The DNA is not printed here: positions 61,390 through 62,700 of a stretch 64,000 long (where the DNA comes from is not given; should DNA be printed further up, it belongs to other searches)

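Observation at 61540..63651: Decayed restriction-modification-like locus: C5-MTase truncated immediately after its catalytic Cys, followed by an HNH nuclease and a co-transcribed 336 aa unknown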

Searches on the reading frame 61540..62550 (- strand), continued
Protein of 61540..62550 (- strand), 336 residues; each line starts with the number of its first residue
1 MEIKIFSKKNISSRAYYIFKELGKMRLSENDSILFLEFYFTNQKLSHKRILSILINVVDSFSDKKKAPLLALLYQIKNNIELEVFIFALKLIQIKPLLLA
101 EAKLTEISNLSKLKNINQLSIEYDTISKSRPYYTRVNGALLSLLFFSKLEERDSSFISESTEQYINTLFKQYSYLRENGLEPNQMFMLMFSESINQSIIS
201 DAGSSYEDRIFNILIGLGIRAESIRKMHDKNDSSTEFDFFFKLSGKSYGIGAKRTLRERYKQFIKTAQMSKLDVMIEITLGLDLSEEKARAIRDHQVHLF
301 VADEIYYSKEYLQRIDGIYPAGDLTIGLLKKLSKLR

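Call 36: predict_structure(alignment_id=A2)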
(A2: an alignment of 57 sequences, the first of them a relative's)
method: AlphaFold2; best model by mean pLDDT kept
length: 336 residues; sequences in the alignment: 57
mean_pLDDT: 80.0   pTM: 0.61
mean pLDDT of the five models: 80.0, 79.3, 78.4, 76.6, 75.8
residues with pLDDT >= 90: 113; 70-90: 157; 50-70: 39; < 50: 27
segments of 3 or more residues with pLDDT < 50: 1-6, 131-134, 194-203, 229-234
pLDDT, mean of each block of 10 residues (from residue 1): 45 81 81 92 94 94 89 92 91 75 71 84 72 51 70 69 82 87 70 42 68 91 71 66 90 84 79 90 92 92 95 96 93 82
secondary structure, 60 per line:
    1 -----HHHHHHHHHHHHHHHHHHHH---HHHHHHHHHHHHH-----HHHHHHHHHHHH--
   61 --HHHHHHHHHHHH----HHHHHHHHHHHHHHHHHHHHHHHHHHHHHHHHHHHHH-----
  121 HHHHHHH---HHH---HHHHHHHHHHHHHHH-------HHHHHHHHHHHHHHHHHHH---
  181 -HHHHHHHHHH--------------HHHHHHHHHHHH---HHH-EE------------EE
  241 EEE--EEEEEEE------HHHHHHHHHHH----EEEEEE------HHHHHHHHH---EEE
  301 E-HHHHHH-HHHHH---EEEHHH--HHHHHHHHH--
elements in order: H6-25 H29-41 H47-58 H63-74 H79-115 H121-127 H137-151 H159-177 H182-191 H206-217 E239-243 E246-252 H259-269 E274-279 H286-294 E298-301 H303-308 H310-314 E318-320 H326-334

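Call 39: fold_search(model_id=the predicted structure, library=pdb)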
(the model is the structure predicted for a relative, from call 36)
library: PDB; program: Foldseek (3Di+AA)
matches with E <= 10: 460; with E <= 0.001: 0
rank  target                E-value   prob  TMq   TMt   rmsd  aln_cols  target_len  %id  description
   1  2gb7_B                1.7e-03  1.00  0.35  0.39  12.6       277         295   14  Metal-depleted Ecl18kI in complex with uncleaved, modified DNA (released 2006-06-20)
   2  2fqz_A                1.8e-03  1.00  0.34  0.39  12.4       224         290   14  Metal-depleted Ecl18kI in complex with uncleaved DNA (released 2006-06-20)
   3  3hqg_A                2.1e-03  1.00  0.31  0.45  12.8       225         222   17  Crystal structure of restriction endonuclease EcoRII catalytic C-terminal domain in complex with cognate DNA (released 2009-09-22)
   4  2fqz_B                2.3e-03  1.00  0.34  0.39  12.3       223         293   14  Metal-depleted Ecl18kI in complex with uncleaved DNA (released 2006-06-20)
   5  2fqz_C                3.3e-03  1.00  0.34  0.39  12.3       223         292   14  Metal-depleted Ecl18kI in complex with uncleaved DNA (released 2006-06-20)
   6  2gb7_A                3.5e-03  1.00  0.28  0.31  21.5       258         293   15  Metal-depleted Ecl18kI in complex with uncleaved, modified DNA (released 2006-06-20)
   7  2gb7_C                4.7e-03  1.00  0.35  0.39   9.4       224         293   16  Metal-depleted Ecl18kI in complex with uncleaved, modified DNA (released 2006-06-20)
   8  1na6_B                1.5e-02  0.99  0.27  0.23  14.1       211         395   15  Crystal structure of restriction endonuclease EcoRII mutant R88A (released 2003-12-16)
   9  5csa_B                1.3e-01  0.21  0.19  0.10  21.6       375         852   12  Crystal structure of domains BT-BCCP-AC1-AC5 of yeast acetyl-CoA carboxylase (released 2015-10-28)
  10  6xl1_A                1.4e-01  0.77  0.25  0.23  13.7       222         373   12  crystal structure of cA4-activated Card1(D294N) (released 2020-12-30)
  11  5csa_A                1.4e-01  0.13  0.16  0.09  20.8       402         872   12  Crystal structure of domains BT-BCCP-AC1-AC5 of yeast acetyl-CoA carboxylase (released 2015-10-28)
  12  2p4z_B                1.7e-01  0.54  0.20  0.23  11.0       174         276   13  A Ferredoxin-like Metallo-beta-lactamase Superfamily Protein from Thermoanaerobacter tengcongensis (released 2008-03-18)
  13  3c0u_B                1.8e-01  0.60  0.17  0.28  10.9       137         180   12  Crystal structure of E.coli yaeQ protein (released 2008-01-29)
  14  9u49_A                2.2e-01  0.28  0.25  0.22  30.2       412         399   12  crystal structure of Cdn1 in complex with cA4 (released 2026-02-04)
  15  7edb_A                3.1e-01  0.44  0.22  0.21  16.2       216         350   10  EcoT38I restriction endonuclease complexed with DNA (released 2022-03-16)
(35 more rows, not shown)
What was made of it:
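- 61540..62550 (-): Cognate type II restriction endonuclease (R) of 336 aa. It has a helical N-terminal domain and an EcoRII-C/Ecl18kI-like PD-(D/E)XK catalytic domain. Foldseek's top hits are Ecl18kI and EcoRII-C at probability 1.00, E about 2e-3, TM-scores 0.31-0.45 (call 39).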

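Call 64: search_protein_families(library=pfam, proteins=[L072:2687-3460:+, L002:7034-7357:+], max_evalue=0.01)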
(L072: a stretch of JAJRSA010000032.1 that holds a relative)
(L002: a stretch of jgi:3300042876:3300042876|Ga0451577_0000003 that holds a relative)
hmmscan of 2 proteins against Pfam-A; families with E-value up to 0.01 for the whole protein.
L072:2687-3460:+ (258 aa): 1 family
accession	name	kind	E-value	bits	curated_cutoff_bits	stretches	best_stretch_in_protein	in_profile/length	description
PF13391.12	HNH_2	-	4.3e-11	42.9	21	1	152-202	1-65/66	HNH endonuclease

L002:7034-7357:+ (107 aa): 6 families
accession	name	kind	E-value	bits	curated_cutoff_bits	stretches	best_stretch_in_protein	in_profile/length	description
PF06163.17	DUF977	-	3.8e-07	30.7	22.1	1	41-102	6-67/134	Bacterial protein of unknown function (DUF977)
PF13412.12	HTH_24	-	3.6e-06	26.9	21.9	1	47-91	3-47/48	Winged helix-turn-helix DNA-binding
PF04703.18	FaeA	-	0.00076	20.2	20.7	1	49-91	2-45/62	FaeA-like protein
PF08220.18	HTH_DeoR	-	0.0008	19.5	21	1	48-91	1-44/57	DeoR-like helix-turn-helix domain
PF22168.2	DIP2311-like_C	-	0.002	18.9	27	1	66-106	24-63/63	Transcriptional regulator DIP2311-like, C-terminal domain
PF09339.16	HTH_IclR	-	0.0029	17.8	22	1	51-89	7-46/52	IclR helix-turn-helix domain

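Call 72: search_solved_structures(query=A2, max_evalue=10, show_alignments=4)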
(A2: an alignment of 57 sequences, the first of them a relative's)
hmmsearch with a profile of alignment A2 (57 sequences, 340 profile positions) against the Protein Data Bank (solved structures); distinct sequences matched with E-value up to 10: 32.
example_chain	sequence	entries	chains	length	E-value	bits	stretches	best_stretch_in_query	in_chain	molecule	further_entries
2omu_A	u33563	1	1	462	2.9e-05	26.7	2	97-138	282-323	Internalin-A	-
2omz_A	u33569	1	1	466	5.1e-05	25.9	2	98-139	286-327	Internalin-A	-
2omt_A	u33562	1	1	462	7.2e-05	25.4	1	98-138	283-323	Internalin-A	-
2omv_A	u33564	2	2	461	0.00013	24.6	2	98-139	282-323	Internalin-A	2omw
1d0b_A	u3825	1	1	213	0.00015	24.3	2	96-138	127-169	INTERNALIN B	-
1o6s_A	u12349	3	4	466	0.00015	24.3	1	98-138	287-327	INTERNALIN A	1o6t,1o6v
8h62_A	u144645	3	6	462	0.00016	24.3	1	98-138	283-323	Internalin A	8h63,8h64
6dbf_A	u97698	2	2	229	0.0002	23.9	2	96-138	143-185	Listeria virulence factor InlB | InlB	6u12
1otn_A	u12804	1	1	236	0.0002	23.9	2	96-138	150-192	Internalin B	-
1oto_A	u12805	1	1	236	0.00024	23.7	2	96-138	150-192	Internalin B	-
1otm_A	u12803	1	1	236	0.00026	23.6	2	96-138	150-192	internalin B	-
4fmz_A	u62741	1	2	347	0.00026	23.6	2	103-139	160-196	Internalin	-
2omx_A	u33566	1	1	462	0.00027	23.5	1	98-139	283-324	Internalin-A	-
2omy_A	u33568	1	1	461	0.00031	23.3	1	98-139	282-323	Internalin-A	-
2wqw_A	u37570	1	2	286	0.00052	22.6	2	96-138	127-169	INTERNALIN B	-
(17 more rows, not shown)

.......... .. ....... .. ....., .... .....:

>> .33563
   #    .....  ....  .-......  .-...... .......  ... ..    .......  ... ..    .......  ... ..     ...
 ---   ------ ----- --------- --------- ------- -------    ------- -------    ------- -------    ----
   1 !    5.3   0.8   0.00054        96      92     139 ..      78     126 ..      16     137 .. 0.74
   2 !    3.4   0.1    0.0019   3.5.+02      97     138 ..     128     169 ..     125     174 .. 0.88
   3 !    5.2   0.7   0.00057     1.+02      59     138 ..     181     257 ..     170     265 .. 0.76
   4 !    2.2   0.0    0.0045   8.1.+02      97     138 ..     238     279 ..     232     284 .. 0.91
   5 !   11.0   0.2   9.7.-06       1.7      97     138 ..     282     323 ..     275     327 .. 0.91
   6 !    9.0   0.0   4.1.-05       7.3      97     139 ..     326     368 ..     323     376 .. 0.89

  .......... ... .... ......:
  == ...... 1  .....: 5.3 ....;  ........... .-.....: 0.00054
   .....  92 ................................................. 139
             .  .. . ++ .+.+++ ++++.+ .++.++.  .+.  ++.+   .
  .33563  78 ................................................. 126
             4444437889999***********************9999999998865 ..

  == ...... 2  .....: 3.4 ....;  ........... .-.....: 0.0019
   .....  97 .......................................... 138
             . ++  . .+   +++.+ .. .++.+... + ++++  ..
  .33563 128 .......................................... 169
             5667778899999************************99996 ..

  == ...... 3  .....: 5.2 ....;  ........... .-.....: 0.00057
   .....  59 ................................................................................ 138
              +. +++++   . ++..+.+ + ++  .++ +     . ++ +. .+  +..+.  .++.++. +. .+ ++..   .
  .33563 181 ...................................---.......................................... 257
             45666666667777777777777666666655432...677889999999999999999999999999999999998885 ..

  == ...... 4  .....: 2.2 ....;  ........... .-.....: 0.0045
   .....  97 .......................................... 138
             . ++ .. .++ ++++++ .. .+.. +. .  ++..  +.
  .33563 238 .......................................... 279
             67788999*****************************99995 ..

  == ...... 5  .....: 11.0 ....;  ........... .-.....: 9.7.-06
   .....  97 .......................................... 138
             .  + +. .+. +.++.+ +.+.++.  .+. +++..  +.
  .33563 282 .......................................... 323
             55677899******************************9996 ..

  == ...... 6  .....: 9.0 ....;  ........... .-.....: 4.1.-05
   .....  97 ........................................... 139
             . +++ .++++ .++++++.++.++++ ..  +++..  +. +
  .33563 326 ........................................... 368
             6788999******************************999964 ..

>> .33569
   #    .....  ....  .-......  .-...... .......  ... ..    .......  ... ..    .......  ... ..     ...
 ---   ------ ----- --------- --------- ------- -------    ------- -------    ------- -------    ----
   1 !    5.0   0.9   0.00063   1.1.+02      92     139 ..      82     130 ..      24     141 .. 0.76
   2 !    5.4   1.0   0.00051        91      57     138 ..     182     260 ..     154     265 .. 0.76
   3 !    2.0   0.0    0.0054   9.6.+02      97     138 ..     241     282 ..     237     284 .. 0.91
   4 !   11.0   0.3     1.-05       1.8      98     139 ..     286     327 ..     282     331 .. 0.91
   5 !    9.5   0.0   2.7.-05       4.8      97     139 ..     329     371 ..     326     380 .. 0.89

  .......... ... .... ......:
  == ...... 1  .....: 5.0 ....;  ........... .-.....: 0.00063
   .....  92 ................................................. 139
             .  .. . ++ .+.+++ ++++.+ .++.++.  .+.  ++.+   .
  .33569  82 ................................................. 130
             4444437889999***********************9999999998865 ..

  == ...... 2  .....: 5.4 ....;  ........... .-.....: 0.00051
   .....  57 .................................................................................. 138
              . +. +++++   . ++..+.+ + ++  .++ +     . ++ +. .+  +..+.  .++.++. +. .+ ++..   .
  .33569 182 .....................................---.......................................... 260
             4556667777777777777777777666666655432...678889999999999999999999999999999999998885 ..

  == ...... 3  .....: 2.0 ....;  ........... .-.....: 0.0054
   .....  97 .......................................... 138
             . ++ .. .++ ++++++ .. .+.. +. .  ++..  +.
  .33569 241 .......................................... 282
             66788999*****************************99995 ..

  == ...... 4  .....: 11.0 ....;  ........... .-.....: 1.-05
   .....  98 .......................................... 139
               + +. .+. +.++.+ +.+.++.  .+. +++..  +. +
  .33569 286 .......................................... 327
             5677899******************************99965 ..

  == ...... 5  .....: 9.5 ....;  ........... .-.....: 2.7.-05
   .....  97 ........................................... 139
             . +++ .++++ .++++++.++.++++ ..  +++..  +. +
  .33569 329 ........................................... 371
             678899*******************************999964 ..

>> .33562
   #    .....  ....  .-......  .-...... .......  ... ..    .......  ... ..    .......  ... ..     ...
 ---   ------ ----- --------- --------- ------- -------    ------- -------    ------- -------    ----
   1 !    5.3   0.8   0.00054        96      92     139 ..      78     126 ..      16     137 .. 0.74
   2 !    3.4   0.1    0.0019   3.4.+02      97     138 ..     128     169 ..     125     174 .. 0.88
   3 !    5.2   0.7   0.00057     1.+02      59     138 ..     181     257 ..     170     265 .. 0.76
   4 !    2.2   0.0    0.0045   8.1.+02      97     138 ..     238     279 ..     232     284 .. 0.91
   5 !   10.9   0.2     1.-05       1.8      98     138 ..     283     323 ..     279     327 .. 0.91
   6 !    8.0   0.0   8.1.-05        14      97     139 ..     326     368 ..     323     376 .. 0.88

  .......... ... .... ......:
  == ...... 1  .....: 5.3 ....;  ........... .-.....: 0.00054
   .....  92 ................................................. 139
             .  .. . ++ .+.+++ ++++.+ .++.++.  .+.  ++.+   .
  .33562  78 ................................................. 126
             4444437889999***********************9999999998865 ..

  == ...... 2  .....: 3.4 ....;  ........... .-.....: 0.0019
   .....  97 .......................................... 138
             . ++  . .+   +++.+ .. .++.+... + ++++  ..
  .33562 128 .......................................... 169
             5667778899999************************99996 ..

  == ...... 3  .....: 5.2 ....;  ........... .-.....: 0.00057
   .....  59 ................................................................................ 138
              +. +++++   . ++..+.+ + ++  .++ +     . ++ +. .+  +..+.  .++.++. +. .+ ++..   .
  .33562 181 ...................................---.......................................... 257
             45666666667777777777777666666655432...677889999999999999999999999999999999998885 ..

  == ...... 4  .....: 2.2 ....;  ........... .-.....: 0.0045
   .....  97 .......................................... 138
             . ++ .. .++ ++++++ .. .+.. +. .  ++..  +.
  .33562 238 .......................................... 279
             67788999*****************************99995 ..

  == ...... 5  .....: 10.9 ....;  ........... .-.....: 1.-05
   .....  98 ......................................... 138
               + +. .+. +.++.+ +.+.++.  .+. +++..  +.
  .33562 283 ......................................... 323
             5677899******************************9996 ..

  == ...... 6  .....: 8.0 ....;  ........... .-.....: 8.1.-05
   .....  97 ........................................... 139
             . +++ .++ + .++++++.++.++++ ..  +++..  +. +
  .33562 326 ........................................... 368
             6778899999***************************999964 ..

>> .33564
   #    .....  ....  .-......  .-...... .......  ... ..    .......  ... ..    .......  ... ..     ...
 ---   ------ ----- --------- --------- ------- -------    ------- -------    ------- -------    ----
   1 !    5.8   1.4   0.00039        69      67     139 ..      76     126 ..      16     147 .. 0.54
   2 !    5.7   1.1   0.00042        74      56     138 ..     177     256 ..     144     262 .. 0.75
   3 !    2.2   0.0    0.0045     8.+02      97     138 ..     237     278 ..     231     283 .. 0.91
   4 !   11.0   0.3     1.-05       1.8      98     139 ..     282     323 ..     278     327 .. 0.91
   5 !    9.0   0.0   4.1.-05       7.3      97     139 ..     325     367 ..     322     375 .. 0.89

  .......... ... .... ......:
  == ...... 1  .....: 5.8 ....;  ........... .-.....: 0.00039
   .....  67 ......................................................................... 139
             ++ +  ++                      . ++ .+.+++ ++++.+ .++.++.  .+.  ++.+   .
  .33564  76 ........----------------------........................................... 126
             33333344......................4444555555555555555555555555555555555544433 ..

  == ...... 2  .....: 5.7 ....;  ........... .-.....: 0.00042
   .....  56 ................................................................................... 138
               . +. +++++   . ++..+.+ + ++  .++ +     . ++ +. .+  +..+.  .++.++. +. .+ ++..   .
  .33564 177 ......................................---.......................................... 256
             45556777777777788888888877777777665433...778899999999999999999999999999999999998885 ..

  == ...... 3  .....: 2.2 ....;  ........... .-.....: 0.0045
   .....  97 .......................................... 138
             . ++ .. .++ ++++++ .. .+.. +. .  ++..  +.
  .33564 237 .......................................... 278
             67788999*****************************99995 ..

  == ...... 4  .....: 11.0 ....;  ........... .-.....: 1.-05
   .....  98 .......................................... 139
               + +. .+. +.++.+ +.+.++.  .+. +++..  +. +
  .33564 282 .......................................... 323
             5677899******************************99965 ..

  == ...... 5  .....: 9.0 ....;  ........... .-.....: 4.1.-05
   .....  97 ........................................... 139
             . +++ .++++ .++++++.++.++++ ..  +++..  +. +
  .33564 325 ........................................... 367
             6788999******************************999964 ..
